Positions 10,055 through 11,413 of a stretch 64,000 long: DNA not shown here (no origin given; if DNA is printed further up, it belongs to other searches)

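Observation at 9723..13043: A four-gene accessory cassette inserted between pheS and pheT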

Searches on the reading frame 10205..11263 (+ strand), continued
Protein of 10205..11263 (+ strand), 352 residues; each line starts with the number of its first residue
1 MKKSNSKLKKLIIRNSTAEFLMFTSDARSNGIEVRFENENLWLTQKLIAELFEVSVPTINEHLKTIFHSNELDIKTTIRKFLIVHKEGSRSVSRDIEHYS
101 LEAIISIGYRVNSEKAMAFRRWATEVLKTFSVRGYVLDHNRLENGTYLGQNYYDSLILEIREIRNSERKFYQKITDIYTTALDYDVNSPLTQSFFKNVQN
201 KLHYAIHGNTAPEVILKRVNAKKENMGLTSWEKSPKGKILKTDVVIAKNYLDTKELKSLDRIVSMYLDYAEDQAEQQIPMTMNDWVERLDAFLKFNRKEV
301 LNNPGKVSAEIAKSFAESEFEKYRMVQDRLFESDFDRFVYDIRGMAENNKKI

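Call 28: find_encoding_contigs(protein=P0003, flank=6000, max_places=3)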
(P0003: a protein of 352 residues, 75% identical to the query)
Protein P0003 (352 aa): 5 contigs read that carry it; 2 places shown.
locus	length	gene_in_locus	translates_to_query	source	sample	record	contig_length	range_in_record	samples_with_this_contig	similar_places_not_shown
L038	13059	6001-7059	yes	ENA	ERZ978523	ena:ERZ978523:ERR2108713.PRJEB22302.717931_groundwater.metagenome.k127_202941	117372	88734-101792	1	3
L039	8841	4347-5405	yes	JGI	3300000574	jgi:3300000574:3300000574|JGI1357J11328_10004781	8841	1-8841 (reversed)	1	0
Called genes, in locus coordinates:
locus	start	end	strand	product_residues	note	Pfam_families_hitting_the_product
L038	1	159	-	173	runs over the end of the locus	-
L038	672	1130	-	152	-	PF09424:YqeY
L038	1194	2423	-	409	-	PF03129:HGTP_anticodon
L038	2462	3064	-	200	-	PF10502:Peptidase_S26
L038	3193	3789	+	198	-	PF01195:Pept_tRNA_hydro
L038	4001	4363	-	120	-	-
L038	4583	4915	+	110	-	-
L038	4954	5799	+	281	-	-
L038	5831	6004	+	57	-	-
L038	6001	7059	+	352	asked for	PF13310:Virulence_RhuM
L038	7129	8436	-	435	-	PF21710:Spt6_S1 (faint), PF23459:S1_RRP5 (faint), PF00575:S1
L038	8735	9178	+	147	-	PF02381:MraZ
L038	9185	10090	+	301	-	PF01795:Methyltransf_5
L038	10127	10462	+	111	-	-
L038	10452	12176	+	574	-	PF03717:PBP_dimer (weak), PF00905:Transpeptidase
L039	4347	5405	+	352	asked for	PF13310:Virulence_RhuM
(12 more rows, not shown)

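Call 53: search_protein_families(library=pfam, proteins=[L037:7071-7223:+, L037:7231-8607:+], max_evalue=0.01)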
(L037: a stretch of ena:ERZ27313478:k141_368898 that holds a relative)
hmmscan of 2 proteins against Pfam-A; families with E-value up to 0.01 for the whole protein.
L037:7071-7223:+ (50 aa): 1 family
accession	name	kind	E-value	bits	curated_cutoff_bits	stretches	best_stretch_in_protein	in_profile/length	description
PF19891.5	DUF6364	-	0.00061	20.7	27.3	1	1-47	1-42/70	Family of unknown function (DUF6364)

L037:7231-8607:+ (458 aa): 1 family
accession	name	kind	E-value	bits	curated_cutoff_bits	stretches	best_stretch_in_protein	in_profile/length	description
PF18933.6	PsbP_2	-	0.0094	16.4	27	0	43-91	27-77/184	PsbP-like protein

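Call 55: predict_structure(alignment_id=A1)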
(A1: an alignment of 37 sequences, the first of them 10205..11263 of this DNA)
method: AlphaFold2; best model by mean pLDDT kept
length: 352 residues; sequences in the alignment: 37
mean_pLDDT: 54.3   pTM: 0.37
mean pLDDT of the five models: 54.3, 50.6, 48.6, 46.7, 43.7
residues with pLDDT >= 90: 0; 70-90: 92; 50-70: 94; < 50: 166
segments of 3 or more residues with pLDDT < 50: 1-40, 124-157, 210-216, 218-249, 296-339, 346-352
pLDDT, mean of each block of 10 residues (from residue 1): 29 26 28 38 73 82 82 75 62 73 69 66 48 33 36 47 57 66 72 70 61 47 46 39 42 68 73 74 78 51 33 35 32 44 50 44
secondary structure, 60 per line:
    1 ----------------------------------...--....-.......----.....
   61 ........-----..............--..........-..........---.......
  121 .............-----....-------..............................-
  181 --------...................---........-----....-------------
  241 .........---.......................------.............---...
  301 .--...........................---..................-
elements in order: E35-37 E40-43 H45-51 H56-68 H74-77 E78-87 E90-99 H101-110 H114-133 H139-142 H150-179 H189-207 H211-218 H224-227 H241-249 H253-275 H282-294 H298-301 H304-330 H334-351

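Call 59: fold_search(model_id=the predicted structure, library=pdb)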
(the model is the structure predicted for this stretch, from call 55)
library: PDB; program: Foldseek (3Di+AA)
matches with E <= 10: 213; with E <= 0.001: 0
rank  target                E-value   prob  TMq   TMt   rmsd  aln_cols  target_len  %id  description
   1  8u0g_B                1.6e-03  1.00  0.28  0.41  13.1       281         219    8  Full-length dimer of DNA-Damage Response Protein C from Deinococcus radiodurans - Crystal form xMJ7124 (released 2023-09-06)
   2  7qvb_A                3.5e-02  0.97  0.25  0.37  13.2       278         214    9  Crystal structure of the DNA-binding protein DdrC from Deinococcus radiodurans (released 2022-06-22)
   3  5z7b_B                7.1e-01  0.08  0.11  0.18  21.9       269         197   12  Crystal structure of the VanR transcription factor in complex with vanillate (released 2018-08-29)
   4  4yms_C                1.1e+00  0.10  0.14  0.20  25.6       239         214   13  Crystal structure of an amino acid ABC transporter (released 2015-04-22)
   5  7o4f_D                1.1e+00  0.51  0.12  0.27   5.5        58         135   14  The DYW domain of A. thaliana OTP86 in its active state (released 2021-06-30)
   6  5z7b_A                1.1e+00  0.06  0.11  0.18  22.3       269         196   11  Crystal structure of the VanR transcription factor in complex with vanillate (released 2018-08-29)
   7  8ryt_I                1.1e+00  0.06  0.13  0.12  19.0       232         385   13  Structural characterization of Thogoto Virus nucleoprotein provides insights into RNA encapsidation and assembly (released 2024-06-19)
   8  7nvs_W                1.2e+00  0.15  0.11  0.19  12.5        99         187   12  RNA polymerase II core pre-initiation complex with closed promoter DNA in proximal position (released 2021-05-05)
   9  6be1_A                1.2e+00  0.05  0.12  0.11  30.5       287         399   11  Cryo-EM structure of serotonin receptor (released 2018-02-07)
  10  2zk6_B                1.4e+00  0.08  0.14  0.17  17.7       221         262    8  Human peroxisome proliferator-activated receptor gamma ligand binding domain complexed with C8-BODIPY (released 2009-02-24)
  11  5c7j_A                1.4e+00  0.04  0.09  0.08  15.9       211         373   12  CRYSTAL STRUCTURE OF NEDD4 WITH A UB VARIANT (released 2016-03-16)
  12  9k29_B                1.4e+00  0.09  0.16  0.21  22.8       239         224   13  Structure of the Salmonella flagellar FliPQR complex reconstituted in the peptidisc (released 2025-08-06)
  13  5d80_g                1.4e+00  0.05  0.09  0.13  25.6       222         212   12  Crystal Structure of Yeast V1-ATPase in the Autoinhibited Form (released 2016-06-08)
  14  4kt5_C                1.6e+00  0.35  0.11  0.33   5.3        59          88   19  Structure of GrlR-GrlA complex (released 2013-10-09)
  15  1fyh_A                1.6e+00  0.04  0.09  0.11  19.3       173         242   16  1:1 COMPLEX BETWEEN AN INTERFERON GAMMA SINGLE-CHAIN VARIANT AND ITS RECEPTOR (released 2000-10-11)
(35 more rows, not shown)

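Call 63: search_protein_representatives(protein=window:10205-11263:+)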
Query: 352 residues. Proteins with E-value up to 0.001 (for the whole library): 26142; up to 1e-10: 12217; up to 1e-30: 1456. The best 150 are listed.
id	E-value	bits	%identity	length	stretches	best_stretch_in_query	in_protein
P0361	1.0e-114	399.3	53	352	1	7-341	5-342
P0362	7.6e-114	396.5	52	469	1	4-348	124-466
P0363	1.1e-113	395.9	53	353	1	2-339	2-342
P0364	1.1e-112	392.7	56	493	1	37-344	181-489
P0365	2.9e-111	388.0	56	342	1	25-344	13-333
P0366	6.8e-109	380.2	52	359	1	10-348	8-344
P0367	6.2e-108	377.0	51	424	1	7-339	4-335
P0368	2.0e-107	375.4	56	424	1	5-322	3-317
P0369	8.9e-105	366.7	50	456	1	12-339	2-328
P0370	4.5e-99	347.9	55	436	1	67-344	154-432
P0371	4.5e-99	347.9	52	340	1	14-343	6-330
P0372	3.3e-95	335.2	54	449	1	75-345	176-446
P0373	2.0e-92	326.1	53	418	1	47-344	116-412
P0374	4.9e-92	324.8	49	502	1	7-309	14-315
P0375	5.4e-91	321.4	46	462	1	13-339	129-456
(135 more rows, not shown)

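Call 69: predict_structure(alignment_id=A2)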
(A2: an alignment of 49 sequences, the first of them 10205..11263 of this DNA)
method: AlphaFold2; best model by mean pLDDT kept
length: 352 residues; sequences in the alignment: 49
mean_pLDDT: 84.2   pTM: 0.63
mean pLDDT of the five models: 84.2, 82.8, 81.7, 81.6, 81.2
residues with pLDDT >= 90: 189; 70-90: 108; 50-70: 27; < 50: 28
segments of 3 or more residues with pLDDT < 50: 1-16, 134-144
pLDDT, mean of each block of 10 residues (from residue 1): 33 46 60 73 92 95 96 93 84 91 93 91 77 49 54 84 88 87 82 90 96 98 96 93 96 95 94 88 90 95 93 97 93 85 86 54
secondary structure, 60 per line:
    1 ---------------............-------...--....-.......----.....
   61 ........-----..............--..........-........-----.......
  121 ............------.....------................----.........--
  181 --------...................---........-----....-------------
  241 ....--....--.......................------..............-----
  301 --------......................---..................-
elements in order: H16-27 E35-37 E40-43 H45-51 H56-68 H74-77 E78-87 E90-99 H101-108 H114-132 H139-143 H150-165 H170-178 H189-207 H211-218 H224-227 H241-244 H247-250 H253-275 H282-295 H309-330 H334-351

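Call 72: fold_search(model_id=the predicted structure, library=pdb)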
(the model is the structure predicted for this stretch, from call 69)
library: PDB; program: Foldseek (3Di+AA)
matches with E <= 10: 299; with E <= 0.001: 0
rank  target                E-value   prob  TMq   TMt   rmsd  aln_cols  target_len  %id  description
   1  8u0g_B                2.8e-03  0.99  0.21  0.32  20.1       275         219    8  Full-length dimer of DNA-Damage Response Protein C from Deinococcus radiodurans - Crystal form xMJ7124 (released 2023-09-06)
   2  7qvb_B                5.5e-03  0.95  0.18  0.26  19.2       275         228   11  Crystal structure of the DNA-binding protein DdrC from Deinococcus radiodurans (released 2022-06-22)
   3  8u0g_A                1.2e-02  0.95  0.21  0.30  18.7       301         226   10  Full-length dimer of DNA-Damage Response Protein C from Deinococcus radiodurans - Crystal form xMJ7124 (released 2023-09-06)
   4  7udi_B                1.4e-02  0.96  0.21  0.30  21.0       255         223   10  Full-length dimer of DNA-Damage Response Protein C from Deinococcus radiodurans (released 2023-02-22)
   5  7qvb_A                2.1e-02  0.87  0.18  0.26  20.3       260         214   10  Crystal structure of the DNA-binding protein DdrC from Deinococcus radiodurans (released 2022-06-22)
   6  7udi_A                3.2e-02  0.54  0.14  0.20  17.1       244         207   10  Full-length dimer of DNA-Damage Response Protein C from Deinococcus radiodurans (released 2023-02-22)
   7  8cjw                  3.8e-01  0.08  0.10  0.09  18.6       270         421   14  Nucleoprotein Thogotovirus delta188-196 (released 2024-06-19)
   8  8ryt_I                4.0e-01  0.15  0.13  0.12  14.8       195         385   10  Structural characterization of Thogoto Virus nucleoprotein provides insights into RNA encapsidation and assembly (released 2024-06-19)
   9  5n2u_D                5.2e-01  0.08  0.11  0.09  17.4       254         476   12  Influenza D virus nucleoprotein (released 2018-02-28)
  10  9bjl_A                5.7e-01  0.10  0.13  0.11  16.2       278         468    9  Crystal structure of Influenza D virus Nucleoprotein (Oklahoma) (released 2024-05-08)
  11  8ryt_A                6.0e-01  0.11  0.13  0.12  17.1       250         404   10  Structural characterization of Thogoto Virus nucleoprotein provides insights into RNA encapsidation and assembly (released 2024-06-19)
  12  5n2u_A                7.0e-01  0.08  0.12  0.10  16.4       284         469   11  Influenza D virus nucleoprotein (released 2018-02-28)
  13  9bwv_A                9.1e-01  0.07  0.12  0.10  18.5       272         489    8  Structure of influenza D RNP, 4xNP local resconstruction (released 2025-05-14)
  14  4uc6_A                1.2e+00  0.04  0.09  0.12  22.9       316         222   10  N-terminal globular domain of the RSV Nucleoprotein (released 2015-08-19)
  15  4kt5_C                1.3e+00  0.20  0.11  0.34  10.1        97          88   12  Structure of GrlR-GrlA complex (released 2013-10-09)
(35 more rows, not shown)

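Call 80: search_dna_similar(query=window:10205-11263:+, collection=plasmids, mode=protein, max_rows=12)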
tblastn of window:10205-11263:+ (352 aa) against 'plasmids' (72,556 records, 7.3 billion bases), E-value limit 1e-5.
Records with a match: 127; places in all: 156; records where one place covers at least 80% of the query: 42.
Best place of each record, by identity: 60-80% 1; <60% 126.
By first word of the organism name: Bacteroides 38; Pseudomonas 16; Parabacteroides 11; Ligilactobacillus 10; Phocaeicola 8; Aeromonas 5; Vibrio 4; Roseomonas 4; Legionella 4; Aliarcobacter 2; and 21 more.
By predicted mobility (MOB-suite, as given by PLSDB): non-mobilizable 76; conjugative 35; mobilizable 16.
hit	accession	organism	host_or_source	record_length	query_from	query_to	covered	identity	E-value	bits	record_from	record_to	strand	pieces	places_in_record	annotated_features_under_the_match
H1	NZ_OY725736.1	Monoglobus pectinilyticus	-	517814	14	339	93%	58.2%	4e-125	402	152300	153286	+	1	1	virulence RhuM family protein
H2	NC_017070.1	Selenomonas ruminantium subsp. lactilytica TAM6421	-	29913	14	339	93%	55.8%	5e-119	385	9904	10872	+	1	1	virulence RhuM family protein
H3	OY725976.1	Phocaeicola massiliensis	-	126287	14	338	92%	55.7%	9e-121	390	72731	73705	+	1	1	none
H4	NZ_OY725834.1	Parabacteroides distasonis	-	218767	14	338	92%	54.8%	2e-121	392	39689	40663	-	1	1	virulence RhuM family protein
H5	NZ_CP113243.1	Vibrio sp. gvc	loach,Aquaculture ponds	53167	18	334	90%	46.1%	8e-87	292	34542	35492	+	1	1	virulence RhuM family protein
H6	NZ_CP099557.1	Aliarcobacter cryaerophilus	Chicken meat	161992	16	325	88%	46.1%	4e-88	296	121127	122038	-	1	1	virulence RhuM family protein | type I restriction-modification system subunit M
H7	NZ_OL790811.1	Proteus mirabilis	-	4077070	18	337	91%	44.6%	5e-82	279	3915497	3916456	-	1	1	none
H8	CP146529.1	Arcobacter sp. AZ-2023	-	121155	16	325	88%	45.8%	2e-87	294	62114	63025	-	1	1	virulence RhuM family protein | type I restriction-modification system subunit M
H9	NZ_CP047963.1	Aeromonas media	cell culture,hospital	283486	14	339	93%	43.4%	2e-83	283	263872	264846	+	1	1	rhuM: RhuM family protein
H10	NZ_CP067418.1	Aeromonas media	cell culture,water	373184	14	339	93%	43.4%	2e-83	283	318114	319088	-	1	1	rhuM: RhuM family protein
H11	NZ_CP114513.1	Ligilactobacillus salivarius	Meles meles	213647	16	350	95%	42.1%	1e-81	277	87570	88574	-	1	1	virulence RhuM family protein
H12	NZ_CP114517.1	Ligilactobacillus salivarius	Meles meles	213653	16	350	95%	42.1%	1e-81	277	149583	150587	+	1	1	virulence RhuM family protein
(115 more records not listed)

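Call 81: search_dna_similar(query=window:10205-11263:+, collection=phages, mode=protein, max_rows=10)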
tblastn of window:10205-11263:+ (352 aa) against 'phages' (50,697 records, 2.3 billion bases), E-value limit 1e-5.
Records with a match: 51; places in all: 52; records where one place covers at least 80% of the query: 33.
Best place of each record, by identity: <60% 51.
By first word of the organism name: Streptococcus 22; Bacteriophage 20; Gordonia 4; Wolbachia 2; Siphoviridae 1; Salmonella 1; Methanobrevibacter 1.
By host as written in the record: - 22; Gordonia terrae 3612 4; Wolbachia endosymbiont wVitA of Nasonia vitripennis 1; Streptococcus mitis P-44 1; Streptococcus pseudopneumoniae CCUG_63747 1; Streptococcus mitis 321A 1; Streptococcus constellatus KCOM_1650 1; Streptococcus anginosus C238 1; and 19 more.
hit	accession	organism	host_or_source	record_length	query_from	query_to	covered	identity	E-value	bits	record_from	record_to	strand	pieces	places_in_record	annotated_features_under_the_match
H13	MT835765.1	Bacteriophage sp.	human fecal samples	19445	14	339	93%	56.7%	1e-123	397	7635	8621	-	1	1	record has no annotation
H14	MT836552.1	Bacteriophage sp.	human fecal samples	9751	14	351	95%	52.8%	7e-99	385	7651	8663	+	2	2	record has no annotation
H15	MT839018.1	Bacteriophage sp.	human fecal samples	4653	14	339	93%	53.4%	4e-122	389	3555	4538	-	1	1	record has no annotation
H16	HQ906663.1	Wolbachia endosymbiont wVitA of Nasonia vitripennis phage ...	Wolbachia endosymbiont wVitA of Nasonia ...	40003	19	339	91%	53.7%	2e-104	342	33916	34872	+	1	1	record has no annotation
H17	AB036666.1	Wolbachia phage WO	-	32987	21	339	91%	51.3%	3e-100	330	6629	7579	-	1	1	gp8: similar to RhuM of Salmonella typhimurium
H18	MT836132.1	Bacteriophage sp.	human fecal samples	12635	70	339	77%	57.0%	2e-99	327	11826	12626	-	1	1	record has no annotation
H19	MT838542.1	Bacteriophage sp.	human fecal samples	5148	39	333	84%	52.2%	9e-89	351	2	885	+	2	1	record has no annotation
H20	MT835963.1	Bacteriophage sp.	human fecal samples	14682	32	337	87%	47.2%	3e-89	298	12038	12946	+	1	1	record has no annotation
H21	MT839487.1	Bacteriophage sp.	human fecal samples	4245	18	337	91%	44.9%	4e-83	280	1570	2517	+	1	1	record has no annotation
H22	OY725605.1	Siphoviridae sp. ctl617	-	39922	18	346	93%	43.0%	3e-85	286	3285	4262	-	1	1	hypothetical protein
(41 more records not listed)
